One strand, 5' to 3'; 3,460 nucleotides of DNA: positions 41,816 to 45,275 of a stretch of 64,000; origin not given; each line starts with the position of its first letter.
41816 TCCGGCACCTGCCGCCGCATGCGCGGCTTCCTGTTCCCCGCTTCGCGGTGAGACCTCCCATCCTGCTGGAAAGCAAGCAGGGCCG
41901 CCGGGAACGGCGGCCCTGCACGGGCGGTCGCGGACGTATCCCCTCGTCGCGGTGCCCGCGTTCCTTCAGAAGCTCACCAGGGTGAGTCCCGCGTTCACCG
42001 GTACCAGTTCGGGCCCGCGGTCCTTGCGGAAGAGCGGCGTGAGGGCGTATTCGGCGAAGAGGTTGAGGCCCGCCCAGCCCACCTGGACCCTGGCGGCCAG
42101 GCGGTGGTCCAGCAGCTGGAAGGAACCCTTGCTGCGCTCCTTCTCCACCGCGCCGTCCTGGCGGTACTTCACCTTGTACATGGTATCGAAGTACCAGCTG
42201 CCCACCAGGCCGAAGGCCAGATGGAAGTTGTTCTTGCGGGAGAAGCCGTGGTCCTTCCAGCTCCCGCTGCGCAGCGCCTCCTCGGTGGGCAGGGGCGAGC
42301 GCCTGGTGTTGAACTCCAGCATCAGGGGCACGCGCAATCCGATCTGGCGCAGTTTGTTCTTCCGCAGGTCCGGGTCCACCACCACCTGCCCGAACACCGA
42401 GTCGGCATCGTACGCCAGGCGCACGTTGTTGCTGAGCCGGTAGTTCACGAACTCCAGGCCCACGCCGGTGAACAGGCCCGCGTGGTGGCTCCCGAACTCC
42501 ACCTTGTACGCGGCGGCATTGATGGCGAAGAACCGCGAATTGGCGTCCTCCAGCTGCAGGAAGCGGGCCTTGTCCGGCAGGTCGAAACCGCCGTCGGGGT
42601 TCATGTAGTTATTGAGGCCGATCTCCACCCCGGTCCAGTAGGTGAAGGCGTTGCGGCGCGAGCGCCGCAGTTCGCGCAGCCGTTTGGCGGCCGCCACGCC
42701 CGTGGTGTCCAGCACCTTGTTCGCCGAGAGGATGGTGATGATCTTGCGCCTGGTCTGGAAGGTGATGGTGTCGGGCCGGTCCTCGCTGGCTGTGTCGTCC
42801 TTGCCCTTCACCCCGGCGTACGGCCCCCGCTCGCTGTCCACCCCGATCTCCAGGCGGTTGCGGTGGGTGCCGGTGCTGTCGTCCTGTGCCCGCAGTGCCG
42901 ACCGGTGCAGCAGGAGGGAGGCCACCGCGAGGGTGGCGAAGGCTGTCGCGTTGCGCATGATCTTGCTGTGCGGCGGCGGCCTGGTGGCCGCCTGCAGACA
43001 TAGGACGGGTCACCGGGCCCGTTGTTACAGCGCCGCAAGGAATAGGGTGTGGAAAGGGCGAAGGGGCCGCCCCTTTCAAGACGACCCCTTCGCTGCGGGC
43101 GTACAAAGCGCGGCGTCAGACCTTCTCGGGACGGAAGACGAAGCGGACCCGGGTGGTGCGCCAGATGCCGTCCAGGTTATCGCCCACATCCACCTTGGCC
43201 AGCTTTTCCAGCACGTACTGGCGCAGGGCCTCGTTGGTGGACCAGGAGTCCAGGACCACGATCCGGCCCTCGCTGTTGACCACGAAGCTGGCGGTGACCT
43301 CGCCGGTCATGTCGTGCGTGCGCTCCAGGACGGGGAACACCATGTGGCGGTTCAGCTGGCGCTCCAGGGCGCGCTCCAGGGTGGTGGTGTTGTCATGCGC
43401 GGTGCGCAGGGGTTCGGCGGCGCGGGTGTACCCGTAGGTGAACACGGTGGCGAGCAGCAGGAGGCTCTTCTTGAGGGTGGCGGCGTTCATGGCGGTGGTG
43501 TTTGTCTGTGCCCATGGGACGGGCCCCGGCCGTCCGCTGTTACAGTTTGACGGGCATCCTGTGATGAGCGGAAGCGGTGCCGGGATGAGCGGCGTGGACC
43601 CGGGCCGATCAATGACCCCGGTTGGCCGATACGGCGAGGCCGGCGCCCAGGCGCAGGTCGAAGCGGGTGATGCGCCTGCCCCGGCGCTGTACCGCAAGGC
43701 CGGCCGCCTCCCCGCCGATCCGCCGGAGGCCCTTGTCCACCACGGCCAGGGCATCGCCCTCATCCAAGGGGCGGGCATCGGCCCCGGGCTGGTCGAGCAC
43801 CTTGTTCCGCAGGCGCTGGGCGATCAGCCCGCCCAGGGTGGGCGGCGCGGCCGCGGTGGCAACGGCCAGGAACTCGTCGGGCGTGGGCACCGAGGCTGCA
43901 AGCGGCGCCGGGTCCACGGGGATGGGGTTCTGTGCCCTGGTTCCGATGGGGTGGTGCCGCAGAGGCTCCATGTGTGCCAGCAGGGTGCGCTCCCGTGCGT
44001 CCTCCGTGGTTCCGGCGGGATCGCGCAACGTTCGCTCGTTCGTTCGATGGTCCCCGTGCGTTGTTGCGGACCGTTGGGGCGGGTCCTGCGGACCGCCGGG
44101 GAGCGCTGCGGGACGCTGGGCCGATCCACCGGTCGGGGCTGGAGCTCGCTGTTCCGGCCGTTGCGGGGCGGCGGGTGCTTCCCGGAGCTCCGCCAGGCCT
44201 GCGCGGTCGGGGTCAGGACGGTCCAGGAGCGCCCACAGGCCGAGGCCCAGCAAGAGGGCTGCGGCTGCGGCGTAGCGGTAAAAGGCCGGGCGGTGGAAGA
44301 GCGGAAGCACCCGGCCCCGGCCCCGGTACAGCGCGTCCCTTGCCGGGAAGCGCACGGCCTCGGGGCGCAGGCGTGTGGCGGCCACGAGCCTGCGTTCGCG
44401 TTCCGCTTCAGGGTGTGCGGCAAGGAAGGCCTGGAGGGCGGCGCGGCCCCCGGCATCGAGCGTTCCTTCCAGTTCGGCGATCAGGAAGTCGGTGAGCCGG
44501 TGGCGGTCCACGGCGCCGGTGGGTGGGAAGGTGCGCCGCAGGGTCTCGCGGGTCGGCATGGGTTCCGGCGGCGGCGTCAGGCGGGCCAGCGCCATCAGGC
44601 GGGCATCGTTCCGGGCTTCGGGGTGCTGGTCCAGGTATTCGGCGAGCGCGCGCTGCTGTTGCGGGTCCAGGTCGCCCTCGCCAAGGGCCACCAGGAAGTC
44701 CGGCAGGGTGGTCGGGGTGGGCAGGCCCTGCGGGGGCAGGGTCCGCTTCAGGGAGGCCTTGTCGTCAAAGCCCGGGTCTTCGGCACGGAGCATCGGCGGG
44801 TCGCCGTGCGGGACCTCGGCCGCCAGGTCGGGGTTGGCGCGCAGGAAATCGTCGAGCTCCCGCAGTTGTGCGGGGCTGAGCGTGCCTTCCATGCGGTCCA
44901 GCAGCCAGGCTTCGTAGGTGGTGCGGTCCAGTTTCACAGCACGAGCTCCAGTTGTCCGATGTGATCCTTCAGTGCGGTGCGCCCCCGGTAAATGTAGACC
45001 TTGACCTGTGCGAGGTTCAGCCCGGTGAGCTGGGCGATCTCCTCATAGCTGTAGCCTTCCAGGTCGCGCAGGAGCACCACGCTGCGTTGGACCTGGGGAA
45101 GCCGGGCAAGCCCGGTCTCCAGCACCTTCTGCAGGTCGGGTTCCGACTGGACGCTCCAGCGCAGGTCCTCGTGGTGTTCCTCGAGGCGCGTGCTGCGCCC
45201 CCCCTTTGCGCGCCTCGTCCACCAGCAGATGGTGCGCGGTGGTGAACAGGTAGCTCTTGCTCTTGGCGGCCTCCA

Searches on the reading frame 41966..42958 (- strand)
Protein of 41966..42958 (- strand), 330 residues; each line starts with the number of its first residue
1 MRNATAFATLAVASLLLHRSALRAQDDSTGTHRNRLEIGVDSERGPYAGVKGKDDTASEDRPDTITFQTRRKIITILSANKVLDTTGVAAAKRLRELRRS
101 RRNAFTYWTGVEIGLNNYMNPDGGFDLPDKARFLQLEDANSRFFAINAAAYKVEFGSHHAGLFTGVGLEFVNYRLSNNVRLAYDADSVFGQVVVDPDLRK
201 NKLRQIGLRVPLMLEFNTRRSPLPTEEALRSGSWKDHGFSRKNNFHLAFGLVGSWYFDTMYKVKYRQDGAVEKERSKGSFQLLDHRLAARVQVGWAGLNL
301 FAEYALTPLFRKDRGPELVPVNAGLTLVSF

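Call 4: search_protein_families(library=pfam, proteins=[window:41966-42958:-], max_evalue=0.01)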
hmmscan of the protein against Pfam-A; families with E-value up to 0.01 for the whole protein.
window:41966-42958:- (330 aa): 0 families

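Call 5: search_protein_families(library=ncbifam, proteins=[window:41966-42958:-], max_evalue=0.01)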
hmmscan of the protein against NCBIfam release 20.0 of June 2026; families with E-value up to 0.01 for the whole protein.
window:41966-42958:- (330 aa): 0 families

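Call 36: search_protein_families(library=pfam, proteins=[window:41966-42958:-], max_evalue=5)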
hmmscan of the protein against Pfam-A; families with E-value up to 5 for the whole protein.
window:41966-42958:- (330 aa): 0 families

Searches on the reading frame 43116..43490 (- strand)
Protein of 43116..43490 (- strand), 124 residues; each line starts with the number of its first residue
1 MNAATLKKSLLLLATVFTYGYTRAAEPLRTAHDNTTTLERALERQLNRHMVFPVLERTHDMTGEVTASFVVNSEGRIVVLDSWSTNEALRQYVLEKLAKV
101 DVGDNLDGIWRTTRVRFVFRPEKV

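Call 36: search_protein_families(library=pfam, proteins=[window:43116-43490:-], max_evalue=5)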
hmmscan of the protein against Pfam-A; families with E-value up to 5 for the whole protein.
window:43116-43490:- (124 aa): 3 families
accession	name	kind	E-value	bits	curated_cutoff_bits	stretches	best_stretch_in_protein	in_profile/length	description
PF02482.25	Ribosomal_S30AE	-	0.15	13.3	23.7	1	85-117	10-35/88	Sigma 54 modulation protein / S30EA ribosomal protein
PF13193.12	AMP-binding_C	-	0.22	12.9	24.5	1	57-100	20-57/76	AMP-binding enzyme C-terminal domain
PF03544.19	TonB_C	-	0.22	12.4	24.6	1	49-77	2-30/79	Gram-negative bacterial TonB protein C-terminal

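Call 44: search_solved_structures(query=window:43116-43490:-, max_evalue=1)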
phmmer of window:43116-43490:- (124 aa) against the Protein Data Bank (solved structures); distinct sequences matched with E-value up to 1: 1.
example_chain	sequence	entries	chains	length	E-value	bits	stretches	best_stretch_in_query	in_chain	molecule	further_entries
7miw_A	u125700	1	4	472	0.19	14.8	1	7-63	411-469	Fumarate hydratase class II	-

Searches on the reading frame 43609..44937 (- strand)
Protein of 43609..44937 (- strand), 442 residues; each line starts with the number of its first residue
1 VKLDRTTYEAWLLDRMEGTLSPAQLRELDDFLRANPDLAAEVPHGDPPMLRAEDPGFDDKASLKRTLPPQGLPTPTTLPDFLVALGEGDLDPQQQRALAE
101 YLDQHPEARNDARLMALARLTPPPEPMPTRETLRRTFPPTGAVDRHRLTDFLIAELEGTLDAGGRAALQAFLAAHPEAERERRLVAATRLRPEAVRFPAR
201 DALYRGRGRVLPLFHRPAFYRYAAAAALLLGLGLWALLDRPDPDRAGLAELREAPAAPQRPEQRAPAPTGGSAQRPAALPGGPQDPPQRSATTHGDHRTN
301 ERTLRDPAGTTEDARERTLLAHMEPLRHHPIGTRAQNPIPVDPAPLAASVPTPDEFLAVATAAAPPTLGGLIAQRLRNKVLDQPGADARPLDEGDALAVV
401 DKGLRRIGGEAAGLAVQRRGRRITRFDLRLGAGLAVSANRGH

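Call 4: search_protein_families(library=pfam, proteins=[window:43609-44937:-], max_evalue=0.01)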
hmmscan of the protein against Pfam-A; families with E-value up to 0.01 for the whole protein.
window:43609-44937:- (442 aa): 0 families

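Call 5: search_protein_families(library=ncbifam, proteins=[window:43609-44937:-], max_evalue=0.01)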
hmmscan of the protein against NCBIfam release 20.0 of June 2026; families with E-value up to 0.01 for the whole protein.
window:43609-44937:- (442 aa): 1 family
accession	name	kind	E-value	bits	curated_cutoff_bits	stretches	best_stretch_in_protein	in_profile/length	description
TIGR04529.1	MTB_hemophore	subfamily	4.5e-05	24.2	32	0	93-112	41-60/77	hemophore-related protein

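Call 6: find_encoding_contigs(protein=window:43609-44937:-, flank=4000, max_places=10)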
Protein window:43609-44937:- (442 aa): 7 contigs read that carry it; 3 places shown.
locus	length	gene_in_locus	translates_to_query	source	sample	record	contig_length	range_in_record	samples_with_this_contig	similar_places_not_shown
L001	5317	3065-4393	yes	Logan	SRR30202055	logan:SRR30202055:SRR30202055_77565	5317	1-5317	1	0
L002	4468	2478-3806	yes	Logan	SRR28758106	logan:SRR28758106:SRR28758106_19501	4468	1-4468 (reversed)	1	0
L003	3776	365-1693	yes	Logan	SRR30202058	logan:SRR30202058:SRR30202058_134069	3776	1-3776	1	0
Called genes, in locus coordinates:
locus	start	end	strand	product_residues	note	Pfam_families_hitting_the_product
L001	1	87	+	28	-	?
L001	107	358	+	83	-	-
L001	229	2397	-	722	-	PF01839:FG-GAP (faint), PF13517:FG-GAP_3, PF07593:UnbV_ASPIC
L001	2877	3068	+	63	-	PF08281:Sigma70_r4_2, PF04545:Sigma70_r4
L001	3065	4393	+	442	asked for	-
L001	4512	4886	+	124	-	-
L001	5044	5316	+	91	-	?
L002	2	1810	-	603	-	?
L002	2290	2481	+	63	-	PF08281:Sigma70_r4_2, PF04545:Sigma70_r4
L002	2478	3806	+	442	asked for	-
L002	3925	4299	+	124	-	-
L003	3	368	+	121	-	?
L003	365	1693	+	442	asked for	-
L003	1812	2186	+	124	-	-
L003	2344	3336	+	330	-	-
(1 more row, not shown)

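Call 30: find_related_loci(query=window:43609-44937:-, collection=metagenome_contigs, flank=2500)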
Query window:43609-44937:- (442 aa) in metagenome_contigs; peptide patterns used: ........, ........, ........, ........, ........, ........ (x = any residue, [..] = any of these).
600 stretches matched a pattern (row limit reached: there are more); 2 encode a relative of the query (tblastn E <= 1e-3); 2 distinct loci.
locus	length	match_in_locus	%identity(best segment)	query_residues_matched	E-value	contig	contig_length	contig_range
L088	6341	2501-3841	66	1-441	6e-145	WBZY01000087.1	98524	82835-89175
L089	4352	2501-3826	38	1-440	4e-61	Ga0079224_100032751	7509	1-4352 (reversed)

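Call 36: search_protein_families(library=pfam, proteins=[window:43609-44937:-], max_evalue=5)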
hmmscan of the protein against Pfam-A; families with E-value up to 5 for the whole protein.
window:43609-44937:- (442 aa): 4 families
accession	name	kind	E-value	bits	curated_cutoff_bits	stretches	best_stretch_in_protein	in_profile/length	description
PF16525.10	MHB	-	0.029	15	27.4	0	91-111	41-61/77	Haemophore, haem-binding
PF16220.10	DUF4880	-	0.053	13.8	25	1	81-107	6-32/43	Domain of unknown function (DUF4880)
PF08400.16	phage_tail_N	-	0.11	13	26.6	1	75-104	83-112/134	Prophage tail fibre N-terminal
PF07533.21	BRK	-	0.16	12.1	23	0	24-37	25-38/44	BRK domain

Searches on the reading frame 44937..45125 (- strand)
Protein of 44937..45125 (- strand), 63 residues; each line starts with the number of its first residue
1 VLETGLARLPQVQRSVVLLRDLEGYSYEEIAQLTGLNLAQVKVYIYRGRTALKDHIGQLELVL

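Call 15: list_cluster_members(proteins=[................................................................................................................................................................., window:44937-45125:-, window:45046-45420:-, window:45046-45462:-, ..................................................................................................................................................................])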
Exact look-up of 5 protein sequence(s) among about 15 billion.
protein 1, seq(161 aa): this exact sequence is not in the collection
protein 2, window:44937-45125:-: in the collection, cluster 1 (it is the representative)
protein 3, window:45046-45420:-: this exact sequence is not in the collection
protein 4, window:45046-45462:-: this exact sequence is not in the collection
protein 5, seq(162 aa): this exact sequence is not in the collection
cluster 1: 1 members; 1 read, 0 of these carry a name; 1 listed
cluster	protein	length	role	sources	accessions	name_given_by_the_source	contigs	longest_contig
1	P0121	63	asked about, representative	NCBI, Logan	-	-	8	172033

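Call 42: find_encoding_contigs(protein=P0121, flank=1500, max_places=10)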
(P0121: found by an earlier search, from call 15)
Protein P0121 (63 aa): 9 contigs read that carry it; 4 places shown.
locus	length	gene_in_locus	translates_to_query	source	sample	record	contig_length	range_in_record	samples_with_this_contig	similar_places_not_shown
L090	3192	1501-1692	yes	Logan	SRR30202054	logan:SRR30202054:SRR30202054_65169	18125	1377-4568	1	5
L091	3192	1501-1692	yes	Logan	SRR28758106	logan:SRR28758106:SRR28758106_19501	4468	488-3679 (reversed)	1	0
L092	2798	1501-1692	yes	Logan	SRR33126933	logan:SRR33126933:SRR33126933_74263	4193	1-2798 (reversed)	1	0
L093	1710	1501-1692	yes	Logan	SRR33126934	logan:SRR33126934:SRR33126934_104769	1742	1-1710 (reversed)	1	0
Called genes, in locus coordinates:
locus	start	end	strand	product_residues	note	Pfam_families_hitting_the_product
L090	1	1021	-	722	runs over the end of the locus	PF01839:FG-GAP (faint), PF13517:FG-GAP_3, PF07593:UnbV_ASPIC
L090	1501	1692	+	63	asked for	PF08281:Sigma70_r4_2, PF04545:Sigma70_r4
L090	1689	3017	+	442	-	-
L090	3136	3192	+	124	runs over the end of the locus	-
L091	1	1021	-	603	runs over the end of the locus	?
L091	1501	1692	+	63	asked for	PF08281:Sigma70_r4_2, PF04545:Sigma70_r4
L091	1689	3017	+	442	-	-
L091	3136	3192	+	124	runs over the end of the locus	-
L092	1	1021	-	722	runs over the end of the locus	PF01839:FG-GAP (faint), PF13517:FG-GAP_3, PF07593:UnbV_ASPIC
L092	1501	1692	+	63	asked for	PF08281:Sigma70_r4_2, PF04545:Sigma70_r4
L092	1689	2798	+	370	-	?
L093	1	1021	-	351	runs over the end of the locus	?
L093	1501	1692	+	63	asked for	PF08281:Sigma70_r4_2, PF04545:Sigma70_r4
